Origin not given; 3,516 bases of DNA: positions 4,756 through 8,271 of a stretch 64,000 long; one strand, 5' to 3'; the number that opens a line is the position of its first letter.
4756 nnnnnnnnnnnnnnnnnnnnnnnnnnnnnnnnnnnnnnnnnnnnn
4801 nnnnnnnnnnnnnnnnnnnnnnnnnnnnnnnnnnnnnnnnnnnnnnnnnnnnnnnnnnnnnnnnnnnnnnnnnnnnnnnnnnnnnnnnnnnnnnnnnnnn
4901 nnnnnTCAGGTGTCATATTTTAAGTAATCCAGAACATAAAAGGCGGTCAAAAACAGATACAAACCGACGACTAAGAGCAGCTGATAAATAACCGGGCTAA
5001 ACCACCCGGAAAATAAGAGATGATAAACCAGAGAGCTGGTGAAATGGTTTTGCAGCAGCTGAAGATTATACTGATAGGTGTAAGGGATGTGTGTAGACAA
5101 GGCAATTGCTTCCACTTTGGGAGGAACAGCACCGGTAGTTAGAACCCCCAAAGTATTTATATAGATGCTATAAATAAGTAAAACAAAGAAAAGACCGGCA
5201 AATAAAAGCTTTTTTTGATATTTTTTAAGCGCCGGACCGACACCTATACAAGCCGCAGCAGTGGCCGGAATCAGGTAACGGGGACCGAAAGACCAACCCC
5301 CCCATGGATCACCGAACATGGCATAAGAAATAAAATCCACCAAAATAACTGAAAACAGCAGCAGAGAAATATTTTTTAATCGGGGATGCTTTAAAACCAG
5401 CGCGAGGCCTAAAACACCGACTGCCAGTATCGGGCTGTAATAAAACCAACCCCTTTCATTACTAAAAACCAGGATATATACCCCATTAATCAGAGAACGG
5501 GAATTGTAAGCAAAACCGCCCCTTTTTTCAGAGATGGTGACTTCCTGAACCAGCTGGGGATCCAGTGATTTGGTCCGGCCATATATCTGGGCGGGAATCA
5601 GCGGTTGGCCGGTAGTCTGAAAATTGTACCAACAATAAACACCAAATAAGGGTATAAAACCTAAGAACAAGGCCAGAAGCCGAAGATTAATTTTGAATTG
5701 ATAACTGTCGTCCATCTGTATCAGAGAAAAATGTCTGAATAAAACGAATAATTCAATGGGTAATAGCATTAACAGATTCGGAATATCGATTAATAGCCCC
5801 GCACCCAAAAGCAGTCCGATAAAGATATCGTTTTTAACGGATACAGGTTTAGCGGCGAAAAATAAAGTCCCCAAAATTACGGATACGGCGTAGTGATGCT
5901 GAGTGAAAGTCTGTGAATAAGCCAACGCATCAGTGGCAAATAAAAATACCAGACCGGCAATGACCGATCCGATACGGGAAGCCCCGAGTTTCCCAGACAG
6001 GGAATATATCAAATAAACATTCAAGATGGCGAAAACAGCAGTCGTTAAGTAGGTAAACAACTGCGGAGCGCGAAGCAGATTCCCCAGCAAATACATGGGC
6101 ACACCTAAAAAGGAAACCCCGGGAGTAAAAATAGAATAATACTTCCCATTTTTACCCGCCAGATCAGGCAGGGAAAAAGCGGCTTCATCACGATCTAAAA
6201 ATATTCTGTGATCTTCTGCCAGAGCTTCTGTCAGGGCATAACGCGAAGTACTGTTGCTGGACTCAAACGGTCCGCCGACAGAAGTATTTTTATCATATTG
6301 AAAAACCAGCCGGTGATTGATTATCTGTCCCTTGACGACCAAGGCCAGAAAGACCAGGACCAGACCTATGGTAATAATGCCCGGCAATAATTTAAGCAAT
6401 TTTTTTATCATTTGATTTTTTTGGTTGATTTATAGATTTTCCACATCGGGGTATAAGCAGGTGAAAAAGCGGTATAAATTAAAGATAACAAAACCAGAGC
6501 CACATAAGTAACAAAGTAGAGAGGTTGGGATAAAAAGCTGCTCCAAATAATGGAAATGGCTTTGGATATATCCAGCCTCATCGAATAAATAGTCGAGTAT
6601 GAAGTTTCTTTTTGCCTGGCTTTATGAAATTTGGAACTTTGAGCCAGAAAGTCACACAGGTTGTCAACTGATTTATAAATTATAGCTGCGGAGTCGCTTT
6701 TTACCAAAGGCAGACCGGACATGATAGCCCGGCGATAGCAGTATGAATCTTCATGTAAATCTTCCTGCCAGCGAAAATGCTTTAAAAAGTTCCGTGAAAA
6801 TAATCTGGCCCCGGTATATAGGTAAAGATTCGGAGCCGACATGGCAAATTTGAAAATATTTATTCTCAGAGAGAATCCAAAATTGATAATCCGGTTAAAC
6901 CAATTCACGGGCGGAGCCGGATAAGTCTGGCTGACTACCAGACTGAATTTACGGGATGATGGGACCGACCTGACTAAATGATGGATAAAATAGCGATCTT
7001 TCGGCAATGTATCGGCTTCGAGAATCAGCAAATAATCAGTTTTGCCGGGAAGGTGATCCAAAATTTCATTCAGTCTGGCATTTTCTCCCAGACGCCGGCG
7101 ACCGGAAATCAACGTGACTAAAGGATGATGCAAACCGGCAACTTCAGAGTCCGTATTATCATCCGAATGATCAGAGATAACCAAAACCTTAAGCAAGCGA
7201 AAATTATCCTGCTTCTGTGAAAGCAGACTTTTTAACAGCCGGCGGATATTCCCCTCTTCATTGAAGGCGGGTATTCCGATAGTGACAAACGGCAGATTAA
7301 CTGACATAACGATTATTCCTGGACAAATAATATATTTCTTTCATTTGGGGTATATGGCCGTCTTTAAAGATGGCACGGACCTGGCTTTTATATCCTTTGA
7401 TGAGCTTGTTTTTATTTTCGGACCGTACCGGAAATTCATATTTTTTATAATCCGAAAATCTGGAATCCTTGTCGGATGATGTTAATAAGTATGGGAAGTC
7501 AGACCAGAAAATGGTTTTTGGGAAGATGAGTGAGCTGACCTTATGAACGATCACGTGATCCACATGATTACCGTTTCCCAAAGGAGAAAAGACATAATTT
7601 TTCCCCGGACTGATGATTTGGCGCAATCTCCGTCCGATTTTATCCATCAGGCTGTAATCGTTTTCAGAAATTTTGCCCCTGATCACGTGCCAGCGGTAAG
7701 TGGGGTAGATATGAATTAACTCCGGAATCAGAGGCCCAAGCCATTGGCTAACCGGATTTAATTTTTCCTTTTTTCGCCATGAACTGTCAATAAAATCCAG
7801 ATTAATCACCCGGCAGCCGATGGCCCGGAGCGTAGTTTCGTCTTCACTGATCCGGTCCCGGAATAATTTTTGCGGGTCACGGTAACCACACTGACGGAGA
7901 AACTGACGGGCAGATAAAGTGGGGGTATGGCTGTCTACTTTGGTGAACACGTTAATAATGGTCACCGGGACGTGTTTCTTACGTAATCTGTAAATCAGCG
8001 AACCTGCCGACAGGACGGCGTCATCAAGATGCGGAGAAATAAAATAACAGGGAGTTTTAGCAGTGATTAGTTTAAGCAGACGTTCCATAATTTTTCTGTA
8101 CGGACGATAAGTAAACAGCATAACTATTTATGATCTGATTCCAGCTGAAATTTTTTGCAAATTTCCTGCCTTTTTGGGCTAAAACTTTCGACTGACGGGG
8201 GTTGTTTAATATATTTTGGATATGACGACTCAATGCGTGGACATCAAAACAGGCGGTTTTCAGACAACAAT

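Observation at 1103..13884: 12.7-kb co-directional surface-glycosylation locus pairing GT2 polyprenyl-P-sugar-synthase-like enzymes with GT-C (ArnT/PMT-like) transferases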

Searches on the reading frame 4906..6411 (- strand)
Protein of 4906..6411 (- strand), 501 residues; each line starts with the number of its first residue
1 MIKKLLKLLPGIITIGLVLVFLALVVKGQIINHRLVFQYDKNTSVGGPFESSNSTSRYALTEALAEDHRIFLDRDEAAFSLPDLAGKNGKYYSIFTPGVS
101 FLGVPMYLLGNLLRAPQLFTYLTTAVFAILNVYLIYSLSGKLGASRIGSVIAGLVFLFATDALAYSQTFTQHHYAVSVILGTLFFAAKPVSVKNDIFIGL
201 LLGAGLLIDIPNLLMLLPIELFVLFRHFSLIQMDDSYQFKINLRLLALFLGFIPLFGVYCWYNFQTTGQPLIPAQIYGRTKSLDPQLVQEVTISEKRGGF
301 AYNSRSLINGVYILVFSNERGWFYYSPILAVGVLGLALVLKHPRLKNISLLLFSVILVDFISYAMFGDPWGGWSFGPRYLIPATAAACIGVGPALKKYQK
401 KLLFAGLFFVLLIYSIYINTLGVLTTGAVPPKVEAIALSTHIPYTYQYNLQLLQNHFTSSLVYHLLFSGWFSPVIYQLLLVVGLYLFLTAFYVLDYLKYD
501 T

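Call 3: search_protein_families(library=pfam, proteins=[window:4906-6411:-], max_evalue=0.01)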
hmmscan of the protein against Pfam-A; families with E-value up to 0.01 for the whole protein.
window:4906-6411:- (501 aa): 0 families

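Call 5: search_protein_families(library=ncbifam, proteins=[window:4906-6411:-], max_evalue=1)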
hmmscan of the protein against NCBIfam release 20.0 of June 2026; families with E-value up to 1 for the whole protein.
window:4906-6411:- (501 aa): 1 family
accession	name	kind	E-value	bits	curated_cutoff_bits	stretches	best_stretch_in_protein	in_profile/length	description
NF047440.1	LA3751_2_3_fam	subfamily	1.5e-15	57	200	2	312-426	271-389/460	LA_3751/LA_3752 family putative glycosyltransferase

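Call 6: search_protein_families(library=pfam, proteins=[window:4906-6411:-], max_evalue=10)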
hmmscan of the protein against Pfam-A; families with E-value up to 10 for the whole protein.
window:4906-6411:- (501 aa): 0 families

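Call 10: find_homologous_proteins(query=window:4906-6411:-)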
Query window:4906-6411:- (501 aa): 406 proteins with E <= 0.001 among 8000 candidates; the best 120 are listed.
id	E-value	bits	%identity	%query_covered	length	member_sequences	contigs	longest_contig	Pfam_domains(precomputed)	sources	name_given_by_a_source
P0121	0.0e+0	1094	100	100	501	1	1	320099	-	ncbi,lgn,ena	-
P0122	6.2e-135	469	46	98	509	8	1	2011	-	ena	-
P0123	7.0e-135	469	48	92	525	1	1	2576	-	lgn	-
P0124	7.6e-133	462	45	98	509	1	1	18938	-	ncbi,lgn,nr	ncbi:MAG: hypothetical protein Q7K55_05720 [Candidatus Levybacteria bacterium]|nr:hypothetical prote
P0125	7.2e-131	456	50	88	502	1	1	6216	-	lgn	-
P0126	7.2e-131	456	50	86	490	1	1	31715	-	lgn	-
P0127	7.5e-131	455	46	94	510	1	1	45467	PF13231.13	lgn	-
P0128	9.7e-130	452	45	94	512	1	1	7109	-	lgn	-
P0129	1.3e-129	451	47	93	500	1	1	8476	-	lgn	-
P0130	8.5e-129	449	47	94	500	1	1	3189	-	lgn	-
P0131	2.0e-128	447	44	89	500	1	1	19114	-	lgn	-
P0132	2.0e-128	447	47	93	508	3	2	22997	-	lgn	-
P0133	4.9e-128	446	46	93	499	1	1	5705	PF13231.13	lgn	-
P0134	5.9e-128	446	46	91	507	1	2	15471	-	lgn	-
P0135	8.7e-128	445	47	92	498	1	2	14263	-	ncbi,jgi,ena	-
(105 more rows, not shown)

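Call 13: search_solved_structures(query=A2, max_evalue=10, show_alignments=3)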
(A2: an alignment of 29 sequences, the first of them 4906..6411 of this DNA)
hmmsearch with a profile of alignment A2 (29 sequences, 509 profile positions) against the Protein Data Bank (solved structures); distinct sequences matched with E-value up to 10: 0.

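Call 14: search_protein_families(library=pfam, alignment_id=A2, max_evalue=1)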
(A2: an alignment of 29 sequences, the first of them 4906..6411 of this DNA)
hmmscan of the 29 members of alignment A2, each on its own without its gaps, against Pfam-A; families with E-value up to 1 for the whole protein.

A. member 1, window:4906-6411:- (501 aa): 0 families

B. families by the number of members that match (of 29 scanned): 8 families
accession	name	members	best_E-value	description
PF13231.12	PMT_2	16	2.5e-08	Dolichyl-phosphate-mannose-protein mannosyltransferase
PF25446.1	SH3_ISE2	1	0.064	ISE2, SH3 domain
PF15128.11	T_cell_tran_alt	1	0.19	T-cell leukemia translocation-altered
PF20884.3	MUM1-like_PWWP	1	0.28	MUM1-like, PWWP domain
PF11286.13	DUF3087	1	0.43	Protein of unknown function (DUF3087)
PF03647.18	Tmemb_14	1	0.51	Transmembrane proteins 14C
PF05961.16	Chordopox_A13L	1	0.7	Chordopoxvirus A13L protein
PF00746.26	Gram_pos_anchor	1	0.91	LPXTG cell wall anchor motif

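Call 37: predict_structure(alignment_id=A2)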
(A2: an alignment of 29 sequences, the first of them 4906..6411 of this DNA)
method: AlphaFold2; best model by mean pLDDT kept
length: 501 residues; sequences in the alignment: 29
mean_pLDDT: 87.7   pTM: 0.91
mean pLDDT of the five models: 87.7, 86.8, 86.7, 85.7, 84.9
residues with pLDDT >= 90: 294; 70-90: 156; 50-70: 43; < 50: 8
segments of 3 or more residues with pLDDT < 50: 292-298
pLDDT, mean of each block of 10 residues (from residue 1): 81 93 87 66 68 80 95 90 83 91 95 89 93 98 95 98 91 95 95 96 94 90 92 86 92 96 91 81 63 46 71 84 93 97 93 94 71 76 97 96 97 97 85 77 84 91 91 96 98 88 61
secondary structure, 60 per line:
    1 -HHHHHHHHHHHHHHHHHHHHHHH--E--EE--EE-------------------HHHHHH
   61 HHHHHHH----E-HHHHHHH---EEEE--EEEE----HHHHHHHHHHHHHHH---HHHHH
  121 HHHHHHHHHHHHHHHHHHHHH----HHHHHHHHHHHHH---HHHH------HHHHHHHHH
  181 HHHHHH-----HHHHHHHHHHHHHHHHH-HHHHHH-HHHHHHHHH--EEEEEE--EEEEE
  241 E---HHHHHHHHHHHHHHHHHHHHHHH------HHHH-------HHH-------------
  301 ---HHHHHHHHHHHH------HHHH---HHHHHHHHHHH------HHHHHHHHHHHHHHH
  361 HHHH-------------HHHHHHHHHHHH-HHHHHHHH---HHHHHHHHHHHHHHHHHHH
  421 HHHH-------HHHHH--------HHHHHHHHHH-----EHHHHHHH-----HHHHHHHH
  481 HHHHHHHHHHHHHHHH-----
elements in order: H2-24 H55-67 H74-80 E84-87 E90-93 H98-112 H116-141 H146-158 H162-165 H172-186 H192-208 H210-215 H217-225 E228-233 E236-241 H245-267 H274-277 H304-315 H322-325 H329-339 H346-364 H378-389 H391-398 H402-424 H432-436 H445-454 H461-467 H473-496

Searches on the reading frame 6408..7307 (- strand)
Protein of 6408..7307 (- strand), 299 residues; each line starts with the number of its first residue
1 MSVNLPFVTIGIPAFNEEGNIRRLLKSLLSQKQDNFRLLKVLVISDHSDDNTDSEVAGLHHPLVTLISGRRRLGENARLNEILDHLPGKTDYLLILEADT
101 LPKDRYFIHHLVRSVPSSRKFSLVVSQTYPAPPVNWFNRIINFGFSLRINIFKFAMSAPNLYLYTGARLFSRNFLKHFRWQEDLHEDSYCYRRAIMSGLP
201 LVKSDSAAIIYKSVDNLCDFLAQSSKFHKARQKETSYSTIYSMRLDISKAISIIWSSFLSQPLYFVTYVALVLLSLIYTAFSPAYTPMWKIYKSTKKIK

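Call 3: search_protein_families(library=pfam, proteins=[window:6408-7307:-], max_evalue=0.01)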
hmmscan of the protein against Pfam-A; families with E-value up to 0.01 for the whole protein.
window:6408-7307:- (299 aa): 2 families
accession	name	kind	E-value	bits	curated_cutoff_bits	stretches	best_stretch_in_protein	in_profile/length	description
PF00535.33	Glycos_transf_2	-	1.3e-14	54.9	23.3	1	9-141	1-130/168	Glycosyl transferase family 2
PF13641.12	Glyco_tranf_2_3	-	2.5e-06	28.1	27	1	8-109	3-106/230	Glycosyltransferase like family 2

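Call 5: search_protein_families(library=ncbifam, proteins=[window:6408-7307:-], max_evalue=1)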
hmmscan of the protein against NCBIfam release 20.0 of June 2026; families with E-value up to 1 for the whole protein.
window:6408-7307:- (299 aa): 12 families
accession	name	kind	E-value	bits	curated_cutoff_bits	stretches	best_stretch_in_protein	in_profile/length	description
TIGR03937.1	PgaC_IcaA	equivalog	1.9e-08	33.7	422.3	1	4-123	43-158/407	poly-beta-1,6-N-acetyl-D-glucosamine synthase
TIGR04283.1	glyco_like_mftF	equivalog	2.3e-05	24.1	182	1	9-142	2-126/221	TIGR04283 family arsenosugar biosynthesis glycosyltransferase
TIGR03469.1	HpnB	hypoth_equivalog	7.1e-05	22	379.25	1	4-54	42-90/386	hopene-associated glycosyltransferase HpnB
TIGR03965.1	mycofact_glyco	equivalog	0.00038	19.4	280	1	6-105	74-170/467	mycofactocin biosynthesis glycosyltransferase MftF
NF038302.1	EPS_HpsE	equivalog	0.001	18.1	300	1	8-60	3-55/307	hormogonium polysaccharide biosynthesis glycosyltransferase HpsE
NF041875.1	EPS_EpsD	equivalog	0.0012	18.3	370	1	10-123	3-113/325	exopolysaccharide biosynthesis glycosyltransferase EpsD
NF050050.1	ProtGlycPglI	equivalog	0.0027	17.1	500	1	6-99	2-93/306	GalNAc(5)-diNAcBac-PP-undecaprenol beta-1,3-glucosyltransferase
TIGR04182.1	glyco_TIGR04182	equivalog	0.0099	15.3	325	1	8-180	2-161/293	S-layer glycoprotein N-glycosyltransferase AglJ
NF045692.1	OglycostaseCruG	equivalog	0.014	14.4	600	1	5-103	40-141/386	2'-O-glycosyltransferase CruG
TIGR04195.1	S_glycosyl_SunS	equivalog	0.021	13.7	350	1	4-65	55-109/421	SunS family peptide S-glycosyltransferase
NF010496.0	PRK13915.1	equivalog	0.059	12.4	262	1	8-55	33-80/307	glucosyl-3-phosphoglycerate synthase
NF047683.1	TeichurnBiosyTuaG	equivalog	0.093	12.3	400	1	2-57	2-54/252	teichuronic acid biosynthesis protein TuaG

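Call 23: search_solved_structures(query=window:6408-7307:-, max_evalue=1)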
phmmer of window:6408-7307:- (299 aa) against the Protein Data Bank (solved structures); distinct sequences matched with E-value up to 1: 9.
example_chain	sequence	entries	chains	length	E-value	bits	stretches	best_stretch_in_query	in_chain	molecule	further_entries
5hea_A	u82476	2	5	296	0.0019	21.3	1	7-116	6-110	Putative glycosyltransferase (GalT1)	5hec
6yv7_B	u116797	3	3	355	0.0032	20.6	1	6-115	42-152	Glycosyl transferase, family 2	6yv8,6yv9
6yv7_A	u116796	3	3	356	0.0032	20.6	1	6-115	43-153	Glycosyl transferase, family 2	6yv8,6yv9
6h1j_A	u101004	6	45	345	0.071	16.1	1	8-105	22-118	Probable ss-1,3-N-acetylglucosaminyltransferase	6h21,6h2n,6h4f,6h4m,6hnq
6p61_A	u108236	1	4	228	0.11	15.5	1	5-100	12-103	Glycosyltransferase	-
7msk_A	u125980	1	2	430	0.14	15.2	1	5-67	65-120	Glyco_trans_2-like domain-containing protein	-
5eke_A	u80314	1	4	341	0.66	13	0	9-112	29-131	Uncharacterized glycosyltransferase sll0501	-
5ekp_C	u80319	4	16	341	0.71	12.9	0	9-112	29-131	Uncharacterized glycosyltransferase sll0501 | Glycosyltransferase sll0501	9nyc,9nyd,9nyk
9nye_A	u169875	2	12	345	0.73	12.8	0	9-112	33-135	Glycosyltransferase sll0501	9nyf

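Call 81: search_solved_structures(query=A6, max_evalue=0.01)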
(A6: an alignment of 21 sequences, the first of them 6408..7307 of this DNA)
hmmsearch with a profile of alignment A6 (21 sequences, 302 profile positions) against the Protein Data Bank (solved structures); distinct sequences matched with E-value up to 0.01: 39.
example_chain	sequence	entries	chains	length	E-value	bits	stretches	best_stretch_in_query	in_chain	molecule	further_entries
6yv7_B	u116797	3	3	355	3.8e-15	59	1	5-209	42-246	Glycosyl transferase, family 2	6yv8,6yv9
6yv7_A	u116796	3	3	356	3.8e-15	58.9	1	5-209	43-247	Glycosyl transferase, family 2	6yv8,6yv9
6p61_A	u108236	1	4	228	1.6e-14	56.9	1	1-128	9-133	Glycosyltransferase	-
2z87_A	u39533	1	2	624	5.2e-14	55.2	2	3-79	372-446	Chondroitin synthase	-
2z86_A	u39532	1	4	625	5.3e-14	55.2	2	3-79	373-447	Chondroitin synthase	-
5eke_A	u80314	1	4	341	7e-14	54.8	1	3-138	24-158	Uncharacterized glycosyltransferase sll0501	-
5ekp_C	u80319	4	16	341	7.1e-14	54.8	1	3-138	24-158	Uncharacterized glycosyltransferase sll0501 | Glycosyltransferase sll0501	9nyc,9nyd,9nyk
9nye_A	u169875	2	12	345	7.2e-14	54.7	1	3-138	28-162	Glycosyltransferase sll0501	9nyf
5mlz_A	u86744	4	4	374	1e-13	54.3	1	5-123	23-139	Dolichol monophosphate mannose synthase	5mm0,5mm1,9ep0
5hea_A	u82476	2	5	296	1.2e-11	47.4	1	5-203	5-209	Putative glycosyltransferase (GalT1)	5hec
5tze_C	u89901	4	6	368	1.7e-11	47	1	9-115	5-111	Glycosyl transferase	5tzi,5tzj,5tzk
5tz8_A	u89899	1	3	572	2.9e-11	46.2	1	9-115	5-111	Glycosyl transferase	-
7msp_A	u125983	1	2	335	1.1e-08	37.8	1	4-102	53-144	SPbeta prophage-derived glycosyltransferase SunS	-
7msn_A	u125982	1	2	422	1.5e-08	37.3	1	4-102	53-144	SPbeta prophage-derived glycosyltransferase SunS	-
9bhc_C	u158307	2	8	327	2.3e-08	36.7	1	5-98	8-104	Undecaprenyl-phosphate 4-deoxy-4-formamido-L-arabinose transferase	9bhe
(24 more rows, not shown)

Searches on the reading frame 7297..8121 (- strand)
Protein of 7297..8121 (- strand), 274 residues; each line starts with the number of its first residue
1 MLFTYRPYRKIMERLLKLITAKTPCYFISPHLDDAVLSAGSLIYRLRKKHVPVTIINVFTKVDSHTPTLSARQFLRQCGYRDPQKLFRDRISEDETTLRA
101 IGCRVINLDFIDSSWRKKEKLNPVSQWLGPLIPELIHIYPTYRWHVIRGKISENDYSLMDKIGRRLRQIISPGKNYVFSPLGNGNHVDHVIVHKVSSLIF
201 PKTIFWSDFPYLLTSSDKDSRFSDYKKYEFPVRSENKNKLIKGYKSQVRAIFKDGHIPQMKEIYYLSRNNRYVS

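Call 3: search_protein_families(library=pfam, proteins=[window:7297-8121:-], max_evalue=0.01)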
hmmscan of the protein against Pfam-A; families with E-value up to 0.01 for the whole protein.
window:7297-8121:- (274 aa): 1 family
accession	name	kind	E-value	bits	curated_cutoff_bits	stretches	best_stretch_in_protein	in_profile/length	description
PF02585.22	PIG-L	-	1.1e-12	49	28.2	1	27-195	2-124/129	GlcNAc-PI de-N-acetylase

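Call 5: search_protein_families(library=ncbifam, proteins=[window:7297-8121:-], max_evalue=1)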
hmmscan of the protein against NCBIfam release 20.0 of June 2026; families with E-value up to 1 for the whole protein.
window:7297-8121:- (274 aa): 1 family
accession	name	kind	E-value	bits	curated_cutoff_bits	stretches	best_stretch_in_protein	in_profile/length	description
NF001457.0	PRK00317.1-3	equivalog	0.15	11.5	164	1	108-164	106-162/200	molybdenum cofactor guanylyltransferase MobA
